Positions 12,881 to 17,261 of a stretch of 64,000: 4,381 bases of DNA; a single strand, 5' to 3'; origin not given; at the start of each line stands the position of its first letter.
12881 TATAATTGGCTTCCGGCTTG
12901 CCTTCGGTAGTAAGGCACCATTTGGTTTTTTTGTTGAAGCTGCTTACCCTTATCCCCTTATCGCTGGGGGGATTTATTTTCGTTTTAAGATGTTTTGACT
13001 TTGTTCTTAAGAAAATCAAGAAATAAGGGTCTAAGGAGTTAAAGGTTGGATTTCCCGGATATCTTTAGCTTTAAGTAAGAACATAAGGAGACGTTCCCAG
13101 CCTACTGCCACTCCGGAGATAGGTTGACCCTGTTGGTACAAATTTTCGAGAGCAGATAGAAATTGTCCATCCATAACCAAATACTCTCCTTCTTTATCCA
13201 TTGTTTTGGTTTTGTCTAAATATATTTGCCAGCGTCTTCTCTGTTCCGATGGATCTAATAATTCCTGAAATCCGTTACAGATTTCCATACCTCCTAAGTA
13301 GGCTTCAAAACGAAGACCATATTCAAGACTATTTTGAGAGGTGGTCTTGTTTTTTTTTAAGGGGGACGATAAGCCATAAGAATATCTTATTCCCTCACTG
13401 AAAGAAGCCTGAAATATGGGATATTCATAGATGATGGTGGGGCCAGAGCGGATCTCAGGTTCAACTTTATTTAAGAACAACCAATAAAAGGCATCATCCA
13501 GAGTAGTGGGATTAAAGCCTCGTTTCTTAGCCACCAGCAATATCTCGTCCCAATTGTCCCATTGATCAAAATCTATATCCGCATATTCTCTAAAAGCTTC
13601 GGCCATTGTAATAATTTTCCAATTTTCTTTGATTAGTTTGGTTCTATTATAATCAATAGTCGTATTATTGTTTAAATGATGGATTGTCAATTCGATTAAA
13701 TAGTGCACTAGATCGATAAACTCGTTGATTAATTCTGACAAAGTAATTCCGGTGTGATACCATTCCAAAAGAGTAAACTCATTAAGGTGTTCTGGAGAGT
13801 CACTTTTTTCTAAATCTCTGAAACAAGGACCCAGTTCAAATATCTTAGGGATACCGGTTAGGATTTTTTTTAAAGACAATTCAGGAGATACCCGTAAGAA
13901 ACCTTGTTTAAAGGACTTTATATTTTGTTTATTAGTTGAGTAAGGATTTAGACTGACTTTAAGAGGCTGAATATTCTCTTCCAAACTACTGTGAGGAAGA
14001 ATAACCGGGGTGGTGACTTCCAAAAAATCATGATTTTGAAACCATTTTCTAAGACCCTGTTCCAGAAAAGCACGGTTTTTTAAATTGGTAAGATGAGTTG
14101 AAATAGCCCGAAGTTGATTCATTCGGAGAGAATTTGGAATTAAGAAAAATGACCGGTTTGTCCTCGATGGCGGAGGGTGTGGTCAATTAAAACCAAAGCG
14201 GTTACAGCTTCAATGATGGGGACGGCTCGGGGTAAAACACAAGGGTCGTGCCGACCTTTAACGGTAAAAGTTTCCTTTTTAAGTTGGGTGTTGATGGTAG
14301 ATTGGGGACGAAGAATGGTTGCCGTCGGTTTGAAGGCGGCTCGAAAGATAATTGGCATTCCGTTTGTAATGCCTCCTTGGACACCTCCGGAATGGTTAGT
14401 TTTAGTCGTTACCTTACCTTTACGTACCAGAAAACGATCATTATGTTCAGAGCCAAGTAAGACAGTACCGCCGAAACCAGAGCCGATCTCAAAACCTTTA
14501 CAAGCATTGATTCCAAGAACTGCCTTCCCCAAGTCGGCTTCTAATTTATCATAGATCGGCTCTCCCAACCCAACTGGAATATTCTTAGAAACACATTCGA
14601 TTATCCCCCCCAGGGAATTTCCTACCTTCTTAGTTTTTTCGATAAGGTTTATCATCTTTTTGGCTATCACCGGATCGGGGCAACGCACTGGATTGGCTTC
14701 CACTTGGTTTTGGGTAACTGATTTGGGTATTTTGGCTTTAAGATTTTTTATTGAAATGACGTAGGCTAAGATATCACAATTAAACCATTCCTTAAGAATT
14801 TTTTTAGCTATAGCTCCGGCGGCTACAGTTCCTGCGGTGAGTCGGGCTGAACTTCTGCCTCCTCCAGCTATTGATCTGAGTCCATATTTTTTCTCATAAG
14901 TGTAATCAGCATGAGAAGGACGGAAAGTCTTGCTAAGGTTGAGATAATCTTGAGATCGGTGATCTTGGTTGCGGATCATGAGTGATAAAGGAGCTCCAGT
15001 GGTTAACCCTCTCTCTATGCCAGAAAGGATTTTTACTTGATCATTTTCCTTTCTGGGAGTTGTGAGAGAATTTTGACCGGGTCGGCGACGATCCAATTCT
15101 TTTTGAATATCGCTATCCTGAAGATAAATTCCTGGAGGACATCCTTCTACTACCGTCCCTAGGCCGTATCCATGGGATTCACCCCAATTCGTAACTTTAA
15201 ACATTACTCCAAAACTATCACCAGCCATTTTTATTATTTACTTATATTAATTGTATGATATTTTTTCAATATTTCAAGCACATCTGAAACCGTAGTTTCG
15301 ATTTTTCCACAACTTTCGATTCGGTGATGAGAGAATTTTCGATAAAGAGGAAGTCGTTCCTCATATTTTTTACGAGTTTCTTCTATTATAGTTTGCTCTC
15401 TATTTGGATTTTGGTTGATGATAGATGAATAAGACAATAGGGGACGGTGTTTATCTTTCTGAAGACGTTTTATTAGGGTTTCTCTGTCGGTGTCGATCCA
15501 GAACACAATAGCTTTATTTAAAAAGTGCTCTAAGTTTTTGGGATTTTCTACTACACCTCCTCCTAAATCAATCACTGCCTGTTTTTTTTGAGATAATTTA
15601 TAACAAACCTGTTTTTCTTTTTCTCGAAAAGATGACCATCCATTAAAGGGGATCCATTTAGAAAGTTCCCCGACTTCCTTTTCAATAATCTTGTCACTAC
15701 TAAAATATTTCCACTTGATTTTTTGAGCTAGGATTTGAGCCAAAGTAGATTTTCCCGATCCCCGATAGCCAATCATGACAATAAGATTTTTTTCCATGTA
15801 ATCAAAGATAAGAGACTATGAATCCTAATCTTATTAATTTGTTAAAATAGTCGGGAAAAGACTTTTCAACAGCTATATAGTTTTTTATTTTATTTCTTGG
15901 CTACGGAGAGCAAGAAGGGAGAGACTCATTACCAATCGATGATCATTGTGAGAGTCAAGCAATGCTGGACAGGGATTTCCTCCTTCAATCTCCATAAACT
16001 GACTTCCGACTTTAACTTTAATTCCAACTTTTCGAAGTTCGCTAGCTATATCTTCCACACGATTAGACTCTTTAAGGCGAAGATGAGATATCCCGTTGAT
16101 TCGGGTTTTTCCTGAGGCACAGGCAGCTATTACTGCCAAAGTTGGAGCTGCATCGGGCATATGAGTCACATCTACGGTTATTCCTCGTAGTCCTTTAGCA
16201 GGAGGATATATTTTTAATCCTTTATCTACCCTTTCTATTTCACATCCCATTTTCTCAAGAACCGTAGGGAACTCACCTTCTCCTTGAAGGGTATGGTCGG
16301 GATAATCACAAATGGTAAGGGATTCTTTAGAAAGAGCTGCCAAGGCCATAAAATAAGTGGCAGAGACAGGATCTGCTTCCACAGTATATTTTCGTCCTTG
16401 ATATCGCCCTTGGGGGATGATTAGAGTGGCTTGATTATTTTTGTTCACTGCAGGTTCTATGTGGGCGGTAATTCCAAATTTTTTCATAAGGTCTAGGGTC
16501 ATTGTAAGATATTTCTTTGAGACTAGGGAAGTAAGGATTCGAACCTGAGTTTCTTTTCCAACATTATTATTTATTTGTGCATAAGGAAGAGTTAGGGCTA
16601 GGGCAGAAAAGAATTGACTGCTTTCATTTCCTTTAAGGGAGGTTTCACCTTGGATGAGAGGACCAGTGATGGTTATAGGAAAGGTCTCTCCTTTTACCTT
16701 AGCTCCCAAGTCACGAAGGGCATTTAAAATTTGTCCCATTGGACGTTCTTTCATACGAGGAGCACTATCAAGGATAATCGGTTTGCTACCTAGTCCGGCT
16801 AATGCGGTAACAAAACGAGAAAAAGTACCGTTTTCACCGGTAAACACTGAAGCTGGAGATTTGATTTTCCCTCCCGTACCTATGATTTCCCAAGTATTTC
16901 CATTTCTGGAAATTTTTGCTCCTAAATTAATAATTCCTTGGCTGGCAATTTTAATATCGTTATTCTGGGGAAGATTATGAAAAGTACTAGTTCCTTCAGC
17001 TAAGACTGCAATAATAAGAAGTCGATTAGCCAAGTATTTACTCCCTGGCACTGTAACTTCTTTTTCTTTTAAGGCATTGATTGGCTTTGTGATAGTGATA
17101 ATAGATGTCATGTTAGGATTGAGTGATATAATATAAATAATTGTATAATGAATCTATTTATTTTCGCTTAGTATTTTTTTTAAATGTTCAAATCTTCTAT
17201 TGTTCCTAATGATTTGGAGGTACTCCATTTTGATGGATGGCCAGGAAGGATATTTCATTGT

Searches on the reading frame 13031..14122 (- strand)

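Call 52: search_protein_families(library=pfam, proteins=[window:13031-14122:-], max_evalue=0.001)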
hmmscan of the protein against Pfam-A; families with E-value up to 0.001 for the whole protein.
window:13031-14122:- (363 aa): 1 family
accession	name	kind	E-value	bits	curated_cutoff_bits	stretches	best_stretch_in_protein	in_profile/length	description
PF00152.25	tRNA-synt_2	-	5.5e-38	131.2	25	1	12-360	20-303/308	tRNA synthetases class II (D, K and N)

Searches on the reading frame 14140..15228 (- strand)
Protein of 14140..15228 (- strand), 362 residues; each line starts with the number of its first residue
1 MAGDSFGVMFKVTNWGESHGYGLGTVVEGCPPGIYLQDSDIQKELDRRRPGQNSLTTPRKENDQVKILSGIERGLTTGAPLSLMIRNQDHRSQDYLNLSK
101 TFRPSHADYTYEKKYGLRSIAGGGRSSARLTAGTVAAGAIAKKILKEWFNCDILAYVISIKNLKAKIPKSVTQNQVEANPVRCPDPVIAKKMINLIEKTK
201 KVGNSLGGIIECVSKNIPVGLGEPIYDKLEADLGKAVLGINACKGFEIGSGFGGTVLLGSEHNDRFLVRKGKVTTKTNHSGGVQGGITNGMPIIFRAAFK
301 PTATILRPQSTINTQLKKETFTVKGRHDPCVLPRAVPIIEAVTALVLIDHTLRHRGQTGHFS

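Call 52: search_protein_families(library=pfam, proteins=[window:14140-15228:-], max_evalue=0.001)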
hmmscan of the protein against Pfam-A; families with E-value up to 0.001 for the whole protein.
window:14140-15228:- (362 aa): 1 family
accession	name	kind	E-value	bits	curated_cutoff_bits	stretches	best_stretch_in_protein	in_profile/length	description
PF01264.26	Chorismate_synt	-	5.2e-135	449.8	27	1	10-352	1-327/327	Chorismate synthase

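Call 62: find_encoding_contigs(protein=window:14140-15228:-, flank=10000, max_places=5)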
Protein window:14140-15228:- (362 aa): no gene with exactly this product is on record in the collection.

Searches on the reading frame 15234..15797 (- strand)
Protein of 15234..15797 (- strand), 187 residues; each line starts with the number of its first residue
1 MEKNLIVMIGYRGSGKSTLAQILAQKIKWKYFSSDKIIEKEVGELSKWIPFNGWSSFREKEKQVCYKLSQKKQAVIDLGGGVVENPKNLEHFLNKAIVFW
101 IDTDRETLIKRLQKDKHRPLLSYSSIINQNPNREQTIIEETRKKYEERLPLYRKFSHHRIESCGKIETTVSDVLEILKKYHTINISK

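Call 52: search_protein_families(library=pfam, proteins=[window:15234-15797:-], max_evalue=0.001)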
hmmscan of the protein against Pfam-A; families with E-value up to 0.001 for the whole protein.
window:15234-15797:- (187 aa): 5 families
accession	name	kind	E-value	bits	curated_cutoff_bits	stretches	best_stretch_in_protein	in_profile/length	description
PF01202.28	SKI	-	1.1e-36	126.8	22.1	1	12-176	1-157/159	Shikimate kinase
PF13671.12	AAA_33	-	9.6e-08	32.9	27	1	5-114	1-117/143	AAA domain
PF13238.12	AAA_18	-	2.1e-07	31.9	29.4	1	6-117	1-113/128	AAA domain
PF13207.12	AAA_17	-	2.1e-05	25.2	27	1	10-118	2-125/136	AAA domain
PF20720.3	nSTAND3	-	0.00098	19.3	27.2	0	2-32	16-46/155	Novel STAND NTPase 3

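Call 63: find_encoding_contigs(protein=window:15234-15797:-, flank=10000, max_places=5)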
Protein window:15234-15797:- (187 aa): no gene with exactly this product is on record in the collection.

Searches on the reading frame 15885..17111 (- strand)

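Call 52: search_protein_families(library=pfam, proteins=[window:15885-17111:-], max_evalue=0.001)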
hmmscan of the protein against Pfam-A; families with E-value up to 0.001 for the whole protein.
window:15885-17111:- (408 aa): 1 family
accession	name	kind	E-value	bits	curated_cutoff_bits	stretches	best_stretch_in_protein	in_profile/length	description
PF00275.25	EPSP_synthase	-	9.8e-84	281.9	22.8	1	16-406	8-396/417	EPSP synthase (3-phosphoshikimate 1-carboxyvinyltransferase)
